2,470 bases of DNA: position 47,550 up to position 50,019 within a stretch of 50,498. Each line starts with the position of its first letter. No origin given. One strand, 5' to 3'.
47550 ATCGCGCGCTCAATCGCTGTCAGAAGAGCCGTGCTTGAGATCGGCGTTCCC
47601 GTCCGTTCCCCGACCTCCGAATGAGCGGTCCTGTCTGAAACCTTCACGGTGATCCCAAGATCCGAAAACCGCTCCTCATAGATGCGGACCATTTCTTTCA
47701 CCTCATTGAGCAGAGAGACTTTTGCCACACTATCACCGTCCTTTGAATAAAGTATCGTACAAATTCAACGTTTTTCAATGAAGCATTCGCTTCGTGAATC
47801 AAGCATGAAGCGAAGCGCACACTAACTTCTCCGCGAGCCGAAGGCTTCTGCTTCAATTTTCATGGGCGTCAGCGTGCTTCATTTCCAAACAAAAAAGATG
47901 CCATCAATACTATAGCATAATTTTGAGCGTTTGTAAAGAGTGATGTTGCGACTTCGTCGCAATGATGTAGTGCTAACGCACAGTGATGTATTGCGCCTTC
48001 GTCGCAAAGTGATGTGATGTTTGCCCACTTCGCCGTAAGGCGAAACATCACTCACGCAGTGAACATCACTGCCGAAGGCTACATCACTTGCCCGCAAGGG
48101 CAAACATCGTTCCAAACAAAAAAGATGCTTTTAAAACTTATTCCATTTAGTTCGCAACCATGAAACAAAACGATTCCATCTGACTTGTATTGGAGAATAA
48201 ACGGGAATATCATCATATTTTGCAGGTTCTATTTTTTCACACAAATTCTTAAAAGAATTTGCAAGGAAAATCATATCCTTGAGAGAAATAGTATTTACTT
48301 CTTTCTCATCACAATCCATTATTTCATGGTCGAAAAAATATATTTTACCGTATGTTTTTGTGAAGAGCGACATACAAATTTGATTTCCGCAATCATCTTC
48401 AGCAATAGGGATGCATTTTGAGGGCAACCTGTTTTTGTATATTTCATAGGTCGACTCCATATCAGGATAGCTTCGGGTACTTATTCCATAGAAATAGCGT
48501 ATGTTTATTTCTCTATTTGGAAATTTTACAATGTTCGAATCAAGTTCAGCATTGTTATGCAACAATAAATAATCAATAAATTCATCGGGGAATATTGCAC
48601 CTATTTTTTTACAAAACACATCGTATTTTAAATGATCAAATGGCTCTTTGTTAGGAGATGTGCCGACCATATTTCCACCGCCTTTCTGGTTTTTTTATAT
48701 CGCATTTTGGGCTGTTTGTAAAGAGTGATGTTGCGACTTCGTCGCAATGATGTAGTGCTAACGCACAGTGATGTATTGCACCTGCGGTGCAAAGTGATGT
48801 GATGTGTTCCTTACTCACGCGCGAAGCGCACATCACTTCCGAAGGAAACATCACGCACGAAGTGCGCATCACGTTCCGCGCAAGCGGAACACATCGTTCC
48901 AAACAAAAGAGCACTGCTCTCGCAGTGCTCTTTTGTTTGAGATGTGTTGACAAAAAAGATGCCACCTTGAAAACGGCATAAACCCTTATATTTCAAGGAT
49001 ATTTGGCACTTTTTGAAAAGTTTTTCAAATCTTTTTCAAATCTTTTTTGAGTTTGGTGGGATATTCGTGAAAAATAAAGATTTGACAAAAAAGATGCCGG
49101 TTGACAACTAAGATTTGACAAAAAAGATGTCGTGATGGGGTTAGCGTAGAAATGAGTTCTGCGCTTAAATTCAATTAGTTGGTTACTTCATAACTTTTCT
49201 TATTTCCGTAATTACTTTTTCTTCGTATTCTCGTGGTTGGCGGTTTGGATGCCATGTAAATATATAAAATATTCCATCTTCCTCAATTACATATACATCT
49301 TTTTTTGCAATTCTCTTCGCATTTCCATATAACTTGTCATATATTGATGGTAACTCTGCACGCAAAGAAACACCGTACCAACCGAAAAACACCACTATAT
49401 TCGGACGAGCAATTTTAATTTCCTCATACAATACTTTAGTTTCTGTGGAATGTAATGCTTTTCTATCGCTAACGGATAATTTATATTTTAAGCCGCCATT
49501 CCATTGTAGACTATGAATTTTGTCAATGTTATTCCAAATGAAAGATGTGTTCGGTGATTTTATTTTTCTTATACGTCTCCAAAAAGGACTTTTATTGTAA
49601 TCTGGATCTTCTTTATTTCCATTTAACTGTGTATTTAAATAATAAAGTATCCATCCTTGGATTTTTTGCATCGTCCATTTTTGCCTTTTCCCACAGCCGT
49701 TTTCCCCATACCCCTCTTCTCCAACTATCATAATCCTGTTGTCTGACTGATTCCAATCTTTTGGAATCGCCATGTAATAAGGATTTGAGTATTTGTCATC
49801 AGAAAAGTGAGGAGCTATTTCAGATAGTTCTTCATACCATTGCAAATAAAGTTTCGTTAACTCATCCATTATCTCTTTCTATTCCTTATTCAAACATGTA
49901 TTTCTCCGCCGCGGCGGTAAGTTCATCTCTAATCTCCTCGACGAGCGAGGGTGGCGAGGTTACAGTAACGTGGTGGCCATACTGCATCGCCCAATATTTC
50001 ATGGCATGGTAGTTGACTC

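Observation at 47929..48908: Two copies of a ~195-bp structured element with compensatory stem changes, one after each AT-rich cassette gene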

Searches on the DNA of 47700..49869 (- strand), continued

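Call 51: search_with_rna_model(model_id=R1, sources=[window, L003, L004, L005, L007, L008, L009, L011, L012, L013, L014, L016, L017, L018, L022, L024, L025, L026, L027, L030, L031, L032, L033, L034, L035, L036, L037, L038, L040, L042, L043, L044, L045, L046, L048, L049, L050, L051, L052, L053, L054, L055, L056, L057, L058, L059, L060, L061, L063, L064, L065, L066, L067, L068, L069, L070, L071, L072, L073, L074, L076, L078, L079, L080, L081, L082, L083, L084, L085, L086, L087, L088, L089, L090, L092, L094, L096, L097, L098, L099, L100, L101, L102, L103, L104, L105, L107, L110, L113, L114, L115, L116, L117, L118, L121, L122, L123, L124, L125, L126], max_evalue=1e-23, make_alignment=true)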
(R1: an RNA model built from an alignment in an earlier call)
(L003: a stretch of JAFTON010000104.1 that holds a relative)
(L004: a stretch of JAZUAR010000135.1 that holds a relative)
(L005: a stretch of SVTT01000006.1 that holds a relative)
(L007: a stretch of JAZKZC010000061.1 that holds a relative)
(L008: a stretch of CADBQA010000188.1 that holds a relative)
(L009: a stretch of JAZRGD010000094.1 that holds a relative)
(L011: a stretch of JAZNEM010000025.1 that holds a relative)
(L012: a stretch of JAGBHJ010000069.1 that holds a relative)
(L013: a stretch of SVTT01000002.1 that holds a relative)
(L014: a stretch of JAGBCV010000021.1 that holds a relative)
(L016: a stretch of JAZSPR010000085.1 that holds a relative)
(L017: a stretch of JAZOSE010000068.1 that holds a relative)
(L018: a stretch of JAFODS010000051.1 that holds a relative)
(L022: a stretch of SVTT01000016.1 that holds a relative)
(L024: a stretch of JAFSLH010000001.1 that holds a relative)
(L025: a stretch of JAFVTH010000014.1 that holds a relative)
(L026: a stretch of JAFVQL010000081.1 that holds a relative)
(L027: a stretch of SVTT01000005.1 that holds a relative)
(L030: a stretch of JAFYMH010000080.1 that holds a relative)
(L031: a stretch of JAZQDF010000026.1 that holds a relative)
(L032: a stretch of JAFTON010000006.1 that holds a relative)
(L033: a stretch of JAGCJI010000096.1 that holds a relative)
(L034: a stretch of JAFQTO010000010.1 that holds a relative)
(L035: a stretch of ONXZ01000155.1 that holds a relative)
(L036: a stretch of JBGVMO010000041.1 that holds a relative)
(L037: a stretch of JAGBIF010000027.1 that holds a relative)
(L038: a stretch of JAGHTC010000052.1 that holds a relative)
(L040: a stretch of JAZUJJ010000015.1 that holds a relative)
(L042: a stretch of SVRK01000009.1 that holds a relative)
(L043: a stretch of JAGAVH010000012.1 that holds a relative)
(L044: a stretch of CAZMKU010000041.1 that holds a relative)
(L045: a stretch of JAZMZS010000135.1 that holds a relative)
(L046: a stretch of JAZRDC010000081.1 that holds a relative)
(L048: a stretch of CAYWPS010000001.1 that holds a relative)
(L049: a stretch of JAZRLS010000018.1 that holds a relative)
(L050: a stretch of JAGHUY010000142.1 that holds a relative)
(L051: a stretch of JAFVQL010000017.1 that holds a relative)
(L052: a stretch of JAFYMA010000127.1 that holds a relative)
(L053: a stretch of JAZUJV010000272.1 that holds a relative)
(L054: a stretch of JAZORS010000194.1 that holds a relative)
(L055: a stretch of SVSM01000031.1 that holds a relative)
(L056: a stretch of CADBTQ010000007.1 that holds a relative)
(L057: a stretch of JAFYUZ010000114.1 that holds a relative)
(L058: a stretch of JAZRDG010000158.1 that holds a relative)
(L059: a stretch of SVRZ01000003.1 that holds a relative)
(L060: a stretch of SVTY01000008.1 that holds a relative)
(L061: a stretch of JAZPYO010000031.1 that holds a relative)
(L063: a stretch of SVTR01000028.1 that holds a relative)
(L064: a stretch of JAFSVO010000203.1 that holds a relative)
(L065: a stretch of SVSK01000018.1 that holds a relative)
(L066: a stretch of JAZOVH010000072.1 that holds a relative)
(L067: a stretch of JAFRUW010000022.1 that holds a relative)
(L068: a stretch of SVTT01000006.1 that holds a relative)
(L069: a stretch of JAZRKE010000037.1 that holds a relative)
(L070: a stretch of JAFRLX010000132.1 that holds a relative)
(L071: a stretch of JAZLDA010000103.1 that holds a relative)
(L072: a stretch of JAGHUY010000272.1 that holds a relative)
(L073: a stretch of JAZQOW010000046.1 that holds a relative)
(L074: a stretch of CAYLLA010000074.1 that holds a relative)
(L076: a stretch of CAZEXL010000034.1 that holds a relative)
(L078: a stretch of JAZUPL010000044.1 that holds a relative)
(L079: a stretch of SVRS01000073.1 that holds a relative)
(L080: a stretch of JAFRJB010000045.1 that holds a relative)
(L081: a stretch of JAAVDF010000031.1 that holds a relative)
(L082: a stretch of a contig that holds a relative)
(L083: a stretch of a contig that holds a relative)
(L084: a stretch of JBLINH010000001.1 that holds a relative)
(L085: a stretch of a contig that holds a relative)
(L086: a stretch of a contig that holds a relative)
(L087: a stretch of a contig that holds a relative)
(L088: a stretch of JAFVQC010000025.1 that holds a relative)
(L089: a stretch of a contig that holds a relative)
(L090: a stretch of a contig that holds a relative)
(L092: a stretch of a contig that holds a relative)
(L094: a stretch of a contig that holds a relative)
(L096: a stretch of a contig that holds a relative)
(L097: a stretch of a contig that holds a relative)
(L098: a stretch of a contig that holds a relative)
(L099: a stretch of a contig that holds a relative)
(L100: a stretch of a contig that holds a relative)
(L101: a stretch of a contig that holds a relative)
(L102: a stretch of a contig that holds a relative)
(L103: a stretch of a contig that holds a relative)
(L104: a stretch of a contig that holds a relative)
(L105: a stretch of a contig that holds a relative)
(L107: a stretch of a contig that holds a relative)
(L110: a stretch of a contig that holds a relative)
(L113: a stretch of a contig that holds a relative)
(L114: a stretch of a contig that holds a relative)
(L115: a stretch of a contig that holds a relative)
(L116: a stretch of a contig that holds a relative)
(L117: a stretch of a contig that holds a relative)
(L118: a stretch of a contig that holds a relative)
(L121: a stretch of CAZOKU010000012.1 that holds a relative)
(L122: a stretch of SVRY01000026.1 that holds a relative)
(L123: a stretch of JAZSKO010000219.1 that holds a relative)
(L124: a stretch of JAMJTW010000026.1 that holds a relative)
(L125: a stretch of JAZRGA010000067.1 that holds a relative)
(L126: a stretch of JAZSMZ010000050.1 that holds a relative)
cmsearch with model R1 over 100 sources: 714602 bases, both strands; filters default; matches with E-value up to 1e-23: 84.
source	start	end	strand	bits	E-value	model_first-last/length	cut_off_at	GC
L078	4930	5101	+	201.1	2.7e-51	1-174/174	no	0.47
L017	1064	1235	+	199.4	7.9e-51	1-174/174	no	0.49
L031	5735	5905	+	196.3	5.3e-50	1-174/174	no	0.49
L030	3496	3666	-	195.9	6.9e-50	1-174/174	no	0.47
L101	5783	5954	-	195.2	1e-49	1-174/174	no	0.45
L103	6526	6696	+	194.1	2.1e-49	1-174/174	no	0.47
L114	729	904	+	193.7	2.6e-49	1-174/174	no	0.48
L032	4924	5094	-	192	7.3e-49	1-174/174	no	0.45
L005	2954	3128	-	191.5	1e-48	1-174/174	no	0.49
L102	5054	5225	-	191.1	1.3e-48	1-174/174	no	0.45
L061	3279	3449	+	190.2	2.3e-48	1-174/174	no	0.47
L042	2774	2943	-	189.7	3e-48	1-174/174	no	0.47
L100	5252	5427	+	189.6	3.3e-48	1-174/174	no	0.48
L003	97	267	+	189.1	4.3e-48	1-174/174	no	0.47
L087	79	253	-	189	4.6e-48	1-174/174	no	0.49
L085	1282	1456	-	188.2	7.9e-48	1-174/174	no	0.47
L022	6243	6418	-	186.7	2e-47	1-174/174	no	0.48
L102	2988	3162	-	186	3e-47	1-174/174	no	0.48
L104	3781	3954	+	185.8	3.4e-47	1-174/174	no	0.48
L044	502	677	-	185.7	3.7e-47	1-174/174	no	0.47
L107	1460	1630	+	184.3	8.2e-47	1-174/174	no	0.46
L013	7208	7379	+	183.4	1.5e-46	1-174/174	no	0.49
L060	3333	3504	-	182.9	2e-46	1-174/174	no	0.48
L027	569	744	-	181.5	4.7e-46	1-174/174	no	0.48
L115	701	874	-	179.7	1.4e-45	1-174/174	no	0.46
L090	824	1000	+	179.7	1.4e-45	1-174/174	no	0.49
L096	1286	1458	-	179.7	1.5e-45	1-174/174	no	0.5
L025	3620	3796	-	178.6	2.7e-45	1-174/174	no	0.47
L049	5917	6089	-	178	4.1e-45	1-174/174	no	0.5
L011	5782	5956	-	177.9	4.3e-45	1-174/174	no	0.47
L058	7689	7863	+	176.5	1e-44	1-174/174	no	0.48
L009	346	519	-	175.6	1.8e-44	1-174/174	no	0.47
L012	2753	2928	+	175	2.6e-44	1-174/174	no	0.48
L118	924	1096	-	174.6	3.2e-44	1-174/174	no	0.52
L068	3441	3616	+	173.8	5.3e-44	1-174/174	no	0.49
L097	6294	6468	+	171.9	1.7e-43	1-174/174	no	0.44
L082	1782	1955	-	169.1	9.4e-43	1-174/174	no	0.49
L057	6363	6537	+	168.8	1.2e-42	1-174/174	no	0.51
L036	4288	4456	-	168.4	1.4e-42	1-174/174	no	0.5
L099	5491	5662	+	168.4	1.5e-42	1-174/174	no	0.48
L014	652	825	-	167.9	2e-42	1-174/174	no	0.46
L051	229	404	+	167.2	3.1e-42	1-174/174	no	0.49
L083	2173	2348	+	167.1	3.4e-42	1-174/174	no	0.46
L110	1923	2095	-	166.6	4.5e-42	1-174/174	no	0.5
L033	6581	6754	+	166.6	4.6e-42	1-174/174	no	0.49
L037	5169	5344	+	165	1.2e-41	1-174/174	no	0.5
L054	1551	1724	+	164.6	1.5e-41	1-174/174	no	0.48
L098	7162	7336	-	163.5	3.1e-41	1-174/174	no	0.46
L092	5519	5694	-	163.3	3.4e-41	1-174/174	no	0.48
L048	4588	4740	+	161.4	1.1e-40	1-174/174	no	0.46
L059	3313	3539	-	152.7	2.3e-38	1-174/174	no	0.48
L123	669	841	+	150.9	6.8e-38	1-174/174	no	0.51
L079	2624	2797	-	148.6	2.8e-37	1-174/174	no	0.49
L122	1595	1770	-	148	4.2e-37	1-174/174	no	0.55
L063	5727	5901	-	146.8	8.8e-37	1-174/174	no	0.54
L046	3892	4067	+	146.2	1.2e-36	1-174/174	no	0.45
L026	3990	4169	+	145.7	1.7e-36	1-174/174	no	0.46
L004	227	394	+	145.6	1.8e-36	1-174/174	no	0.54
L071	6945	7120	+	143.8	5.5e-36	1-174/174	no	0.45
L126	3375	3549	-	143.4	6.9e-36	1-174/174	no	0.51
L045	1321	1497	-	142.1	1.6e-35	1-174/174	no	0.53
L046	5046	5221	+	141.6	2.1e-35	1-174/174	no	0.44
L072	440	615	-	140.9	3.2e-35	1-174/174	no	0.55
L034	1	137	+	139.8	6.3e-35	34-174/174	5'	0.47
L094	2458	2634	+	138.5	1.4e-34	1-174/174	no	0.5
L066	846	1015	+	137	3.7e-34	1-174/174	no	0.44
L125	7645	7857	-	134.6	1.6e-33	1-174/174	no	0.53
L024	5927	6105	-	134.4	1.8e-33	1-174/174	no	0.5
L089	1976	2147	-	133.2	3.8e-33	1-174/174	no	0.48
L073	3103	3281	+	132.6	5.2e-33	1-174/174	no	0.51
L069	3701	3873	-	131.4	1.1e-32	1-174/174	no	0.5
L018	1150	1301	+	129.4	3.8e-32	1-174/174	no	0.46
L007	6431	6565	-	128.9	5.1e-32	39-174/174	5'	0.53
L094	219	382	+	128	9.3e-32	1-174/174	no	0.52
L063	4550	4723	-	127.4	1.3e-31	1-174/174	no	0.55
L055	921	1091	+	124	1.1e-30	1-174/174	no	0.49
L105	2581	2737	-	123.8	1.2e-30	1-174/174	no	0.47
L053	2745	2921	+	121.9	3.9e-30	1-174/174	no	0.5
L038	367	536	+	119.9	1.3e-29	1-174/174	no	0.46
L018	303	473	+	114.9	2.8e-28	1-174/174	no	0.46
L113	1019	1160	+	111.4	2.5e-27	1-174/174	no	0.55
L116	694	854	+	100.7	1.8e-24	1-174/174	no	0.52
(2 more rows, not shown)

Alignment A4: 84 matches aligned to the model, 320 columns, each read 5' to 3' on its own strand. Consensus structure (alignment columns), stored with it:
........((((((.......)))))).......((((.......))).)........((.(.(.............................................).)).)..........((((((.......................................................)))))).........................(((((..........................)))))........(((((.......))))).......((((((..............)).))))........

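Call 55: search_with_rna_model(model_id=R1, sources=[L127, L128, L129, L130, L131, L132, L133, L134, L119, L120, L019, L020, L075, L093, L108, L111, L112, L041, L047, L062, L077], max_evalue=0.001)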
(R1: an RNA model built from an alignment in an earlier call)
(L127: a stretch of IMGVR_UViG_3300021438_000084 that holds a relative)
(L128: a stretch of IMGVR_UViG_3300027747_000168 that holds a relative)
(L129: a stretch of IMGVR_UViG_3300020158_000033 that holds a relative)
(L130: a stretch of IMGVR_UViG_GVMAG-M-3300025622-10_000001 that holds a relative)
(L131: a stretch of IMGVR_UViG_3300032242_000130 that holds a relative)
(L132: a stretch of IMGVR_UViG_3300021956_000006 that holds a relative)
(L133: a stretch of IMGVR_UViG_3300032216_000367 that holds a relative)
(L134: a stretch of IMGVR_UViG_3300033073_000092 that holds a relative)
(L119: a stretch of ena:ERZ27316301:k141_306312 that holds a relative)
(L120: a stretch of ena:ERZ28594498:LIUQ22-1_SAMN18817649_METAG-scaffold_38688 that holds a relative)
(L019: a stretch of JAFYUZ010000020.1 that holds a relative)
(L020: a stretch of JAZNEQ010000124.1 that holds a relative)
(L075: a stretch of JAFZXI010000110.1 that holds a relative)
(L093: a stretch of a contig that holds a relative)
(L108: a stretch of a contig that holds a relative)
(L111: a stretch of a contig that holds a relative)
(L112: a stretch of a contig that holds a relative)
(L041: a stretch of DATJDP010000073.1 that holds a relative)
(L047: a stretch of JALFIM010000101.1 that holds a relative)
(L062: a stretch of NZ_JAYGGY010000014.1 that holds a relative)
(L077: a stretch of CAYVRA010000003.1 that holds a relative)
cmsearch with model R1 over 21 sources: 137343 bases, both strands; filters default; matches with E-value up to 0.001: 18.
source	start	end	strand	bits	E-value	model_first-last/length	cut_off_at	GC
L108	12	186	+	166.5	9.1e-43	1-174/174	no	0.5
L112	1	137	+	139.8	1.2e-35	34-174/174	5'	0.47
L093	3481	3601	-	82.2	2.9e-20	55-174/174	5'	0.54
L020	1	105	+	81.8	3.7e-20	71-174/174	5'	0.46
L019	4376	4464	-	75.1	2.4e-18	87-174/174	5'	0.45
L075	6859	6953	-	70.8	3.2e-17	81-174/174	5'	0.51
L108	12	186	-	67.5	2.4e-16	1-174/174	no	0.5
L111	1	80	+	60.2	2.2e-14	96-174/174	5'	0.51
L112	9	137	-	44.9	2.6e-10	1-174/174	no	0.46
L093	3481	3596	+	39.5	7.3e-09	1-174/174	no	0.53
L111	1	80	-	31.8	8.3e-07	1-68/174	3'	0.51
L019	4376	4464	+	31.3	1.2e-06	1-77/174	3'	0.45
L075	6859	6953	+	30.5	1.9e-06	1-84/174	3'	0.51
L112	642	896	-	26.1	2.8e-05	1-174/174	no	0.53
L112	5609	5859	-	23.5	0.00014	1-174/174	no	0.53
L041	4397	4513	-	22.1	0.00033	1-174/174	no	0.5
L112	957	1065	-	21.7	0.00042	1-174/174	no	0.53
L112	936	1065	+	20.3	0.00099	1-174/174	no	0.53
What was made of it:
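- Many copies break contigs (calls 51, 55).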

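Call 63: search_rna_families(sources=[L025, L100, L055, L119, L007, L123, L125, L126, L045, L063, L016, L117, L008, L038, L069], threshold=gathering)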
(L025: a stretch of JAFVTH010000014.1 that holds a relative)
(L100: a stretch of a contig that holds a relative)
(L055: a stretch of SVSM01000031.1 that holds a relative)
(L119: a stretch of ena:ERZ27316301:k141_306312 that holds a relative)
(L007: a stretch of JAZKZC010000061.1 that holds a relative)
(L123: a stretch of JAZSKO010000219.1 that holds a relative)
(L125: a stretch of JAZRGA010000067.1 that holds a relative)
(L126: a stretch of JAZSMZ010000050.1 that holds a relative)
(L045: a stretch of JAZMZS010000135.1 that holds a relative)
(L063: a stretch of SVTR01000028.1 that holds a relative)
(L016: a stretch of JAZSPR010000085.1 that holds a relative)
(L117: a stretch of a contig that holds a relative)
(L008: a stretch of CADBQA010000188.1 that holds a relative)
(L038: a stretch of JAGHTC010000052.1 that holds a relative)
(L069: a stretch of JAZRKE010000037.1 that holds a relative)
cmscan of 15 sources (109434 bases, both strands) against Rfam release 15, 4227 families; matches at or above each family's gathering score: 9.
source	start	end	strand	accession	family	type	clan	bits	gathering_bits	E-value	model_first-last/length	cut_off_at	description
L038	132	248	+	RF00001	5S_rRNA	Gene; rRNA;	CL00113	88.4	38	2.4e-17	1-120/120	no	5S ribosomal RNA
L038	256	328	+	RF00005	tRNA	Gene; tRNA;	CL00001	70.1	29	5.1e-13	1-71/71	no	tRNA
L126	3600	3673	-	RF00005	tRNA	Gene; tRNA;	CL00001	68.5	29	1.4e-12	1-71/71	no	tRNA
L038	27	98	+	RF00005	tRNA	Gene; tRNA;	CL00001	64.9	29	1.3e-11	1-71/71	no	tRNA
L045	1540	1610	-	RF00005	tRNA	Gene; tRNA;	CL00001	63.2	29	3.9e-11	1-71/71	no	tRNA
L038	4544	4620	+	RF01706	Gut-1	Gene; sRNA;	-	63.2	50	5.7e-10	1-77/77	no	Gut-1 RNA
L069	5643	5716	-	RF00005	tRNA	Gene; tRNA;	CL00001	61.5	29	1.2e-10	1-71/71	no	tRNA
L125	7900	7970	-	RF00005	tRNA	Gene; tRNA;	CL00001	59.4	29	4.5e-10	1-71/71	no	tRNA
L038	4220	4303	+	RF00005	tRNA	Gene; tRNA;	CL00001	52.4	29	3.8e-08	1-71/71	no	tRNA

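Call 69: search_dna_similar(query=window:48668-48965:-, collection=plasmids, mode=distant, max_rows=10)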
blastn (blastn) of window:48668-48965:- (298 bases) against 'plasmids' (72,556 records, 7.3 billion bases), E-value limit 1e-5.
No match.

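Call 70: search_dna_similar(query=window:48668-48965:-, collection=phages, mode=distant, max_rows=10)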
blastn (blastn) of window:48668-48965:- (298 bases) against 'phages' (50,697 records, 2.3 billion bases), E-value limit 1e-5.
Records with a match: 1; places in all: 1; records where one place covers at least 80% of the query: 0.
Best place of each record, by identity: 80-90% 1.
By first word of the organism name: Bacteriophage 1.
By host as written in the record: - 1.
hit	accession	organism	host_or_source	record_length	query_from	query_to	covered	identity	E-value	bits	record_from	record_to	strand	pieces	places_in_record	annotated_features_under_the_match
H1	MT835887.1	Bacteriophage sp.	human fecal samples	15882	68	127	20%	85.2%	1e-6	60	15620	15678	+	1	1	record has no annotation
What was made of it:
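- Tried and rejected: Against phages it gave one 60-nt weak hit in an unannotated contig (calls 69, 70).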

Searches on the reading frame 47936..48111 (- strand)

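Call 62: search_protein_families(library=pfam, proteins=[L094:449-1006:+, L094:1746-2393:+, L094:2688-3047:+, L094:3151-3525:+, L094:3769-4365:+, L094:4544-5080:+], max_evalue=0.01)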
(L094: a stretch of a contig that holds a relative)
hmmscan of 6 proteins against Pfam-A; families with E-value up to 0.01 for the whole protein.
L094:449-1006:+ (185 aa): 3 families
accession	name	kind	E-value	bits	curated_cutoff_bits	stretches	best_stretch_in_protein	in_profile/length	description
PF03729.18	DUF308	-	0.0021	18.7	25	0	20-34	1-15/73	Short repeat of unknown function (DUF308)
PF17231.7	DUF5305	-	0.004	17.1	29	0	128-182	103-161/217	Family of unknown function (DUF5305)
PF04304.18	DUF454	-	0.0093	16.4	35.1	1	17-43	3-29/115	Protein of unknown function (DUF454)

L094:1746-2393:+ (215 aa): 0 families

L094:2688-3047:+ (119 aa): 1 family
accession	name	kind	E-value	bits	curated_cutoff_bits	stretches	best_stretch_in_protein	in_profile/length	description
PF05635.17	23S_rRNA_IVP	-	6.5e-28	97.5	33.8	1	6-106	5-105/106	23S rRNA-intervening sequence protein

L094:3151-3525:+ (124 aa): 12 families
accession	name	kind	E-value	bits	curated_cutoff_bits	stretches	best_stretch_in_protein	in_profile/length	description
PF01381.28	HTH_3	-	5e-14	52.5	23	1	9-62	2-55/55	Helix-turn-helix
PF13560.12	HTH_31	-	2.2e-07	31.5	27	1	8-61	6-60/64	Helix-turn-helix domain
PF13443.12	HTH_26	-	1.1e-06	29.3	22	1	10-66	4-61/63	Cro/C1-type HTH DNA-binding domain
PF12844.13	HTH_19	-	1.8e-06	28.2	30.2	1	8-62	4-58/64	Helix-turn-helix domain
PF15731.11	MqsA_antitoxin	-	9.8e-05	22.9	30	1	9-48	75-114/131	Antitoxin component of bacterial toxin-antitoxin system, MqsA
PF13518.12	HTH_28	-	0.00054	20.4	25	1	13-37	9-33/52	Helix-turn-helix domain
PF13412.12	HTH_24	-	0.0012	18.8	21.9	1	7-35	8-36/48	Winged helix-turn-helix DNA-binding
PF13384.12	HTH_23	-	0.0013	18.9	24.6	1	13-36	15-37/50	Homeodomain-like domain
PF04545.22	Sigma70_r4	-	0.0017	18.2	24.1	1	11-37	15-41/50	Sigma-70, region 4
PF02305.22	Phage_F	-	0.0021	17.4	25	1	42-106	99-159/501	Capsid protein (F protein)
PF13613.12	HTH_Tnp_4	-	0.005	16.9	27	0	16-36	19-39/53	Helix-turn-helix of DDE superfamily endonuclease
PF05269.17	Phage_CII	-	0.0091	16.6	21.3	0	16-38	23-45/91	Bacteriophage CII protein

L094:3769-4365:+ (198 aa): 1 family
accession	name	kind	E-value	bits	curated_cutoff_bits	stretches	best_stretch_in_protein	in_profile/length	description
PF07791.16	Imm11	-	0.0099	15.7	22.1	0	65-197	63-192/194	Immunity protein family (Imm11)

L094:4544-5080:+ (178 aa): 0 families
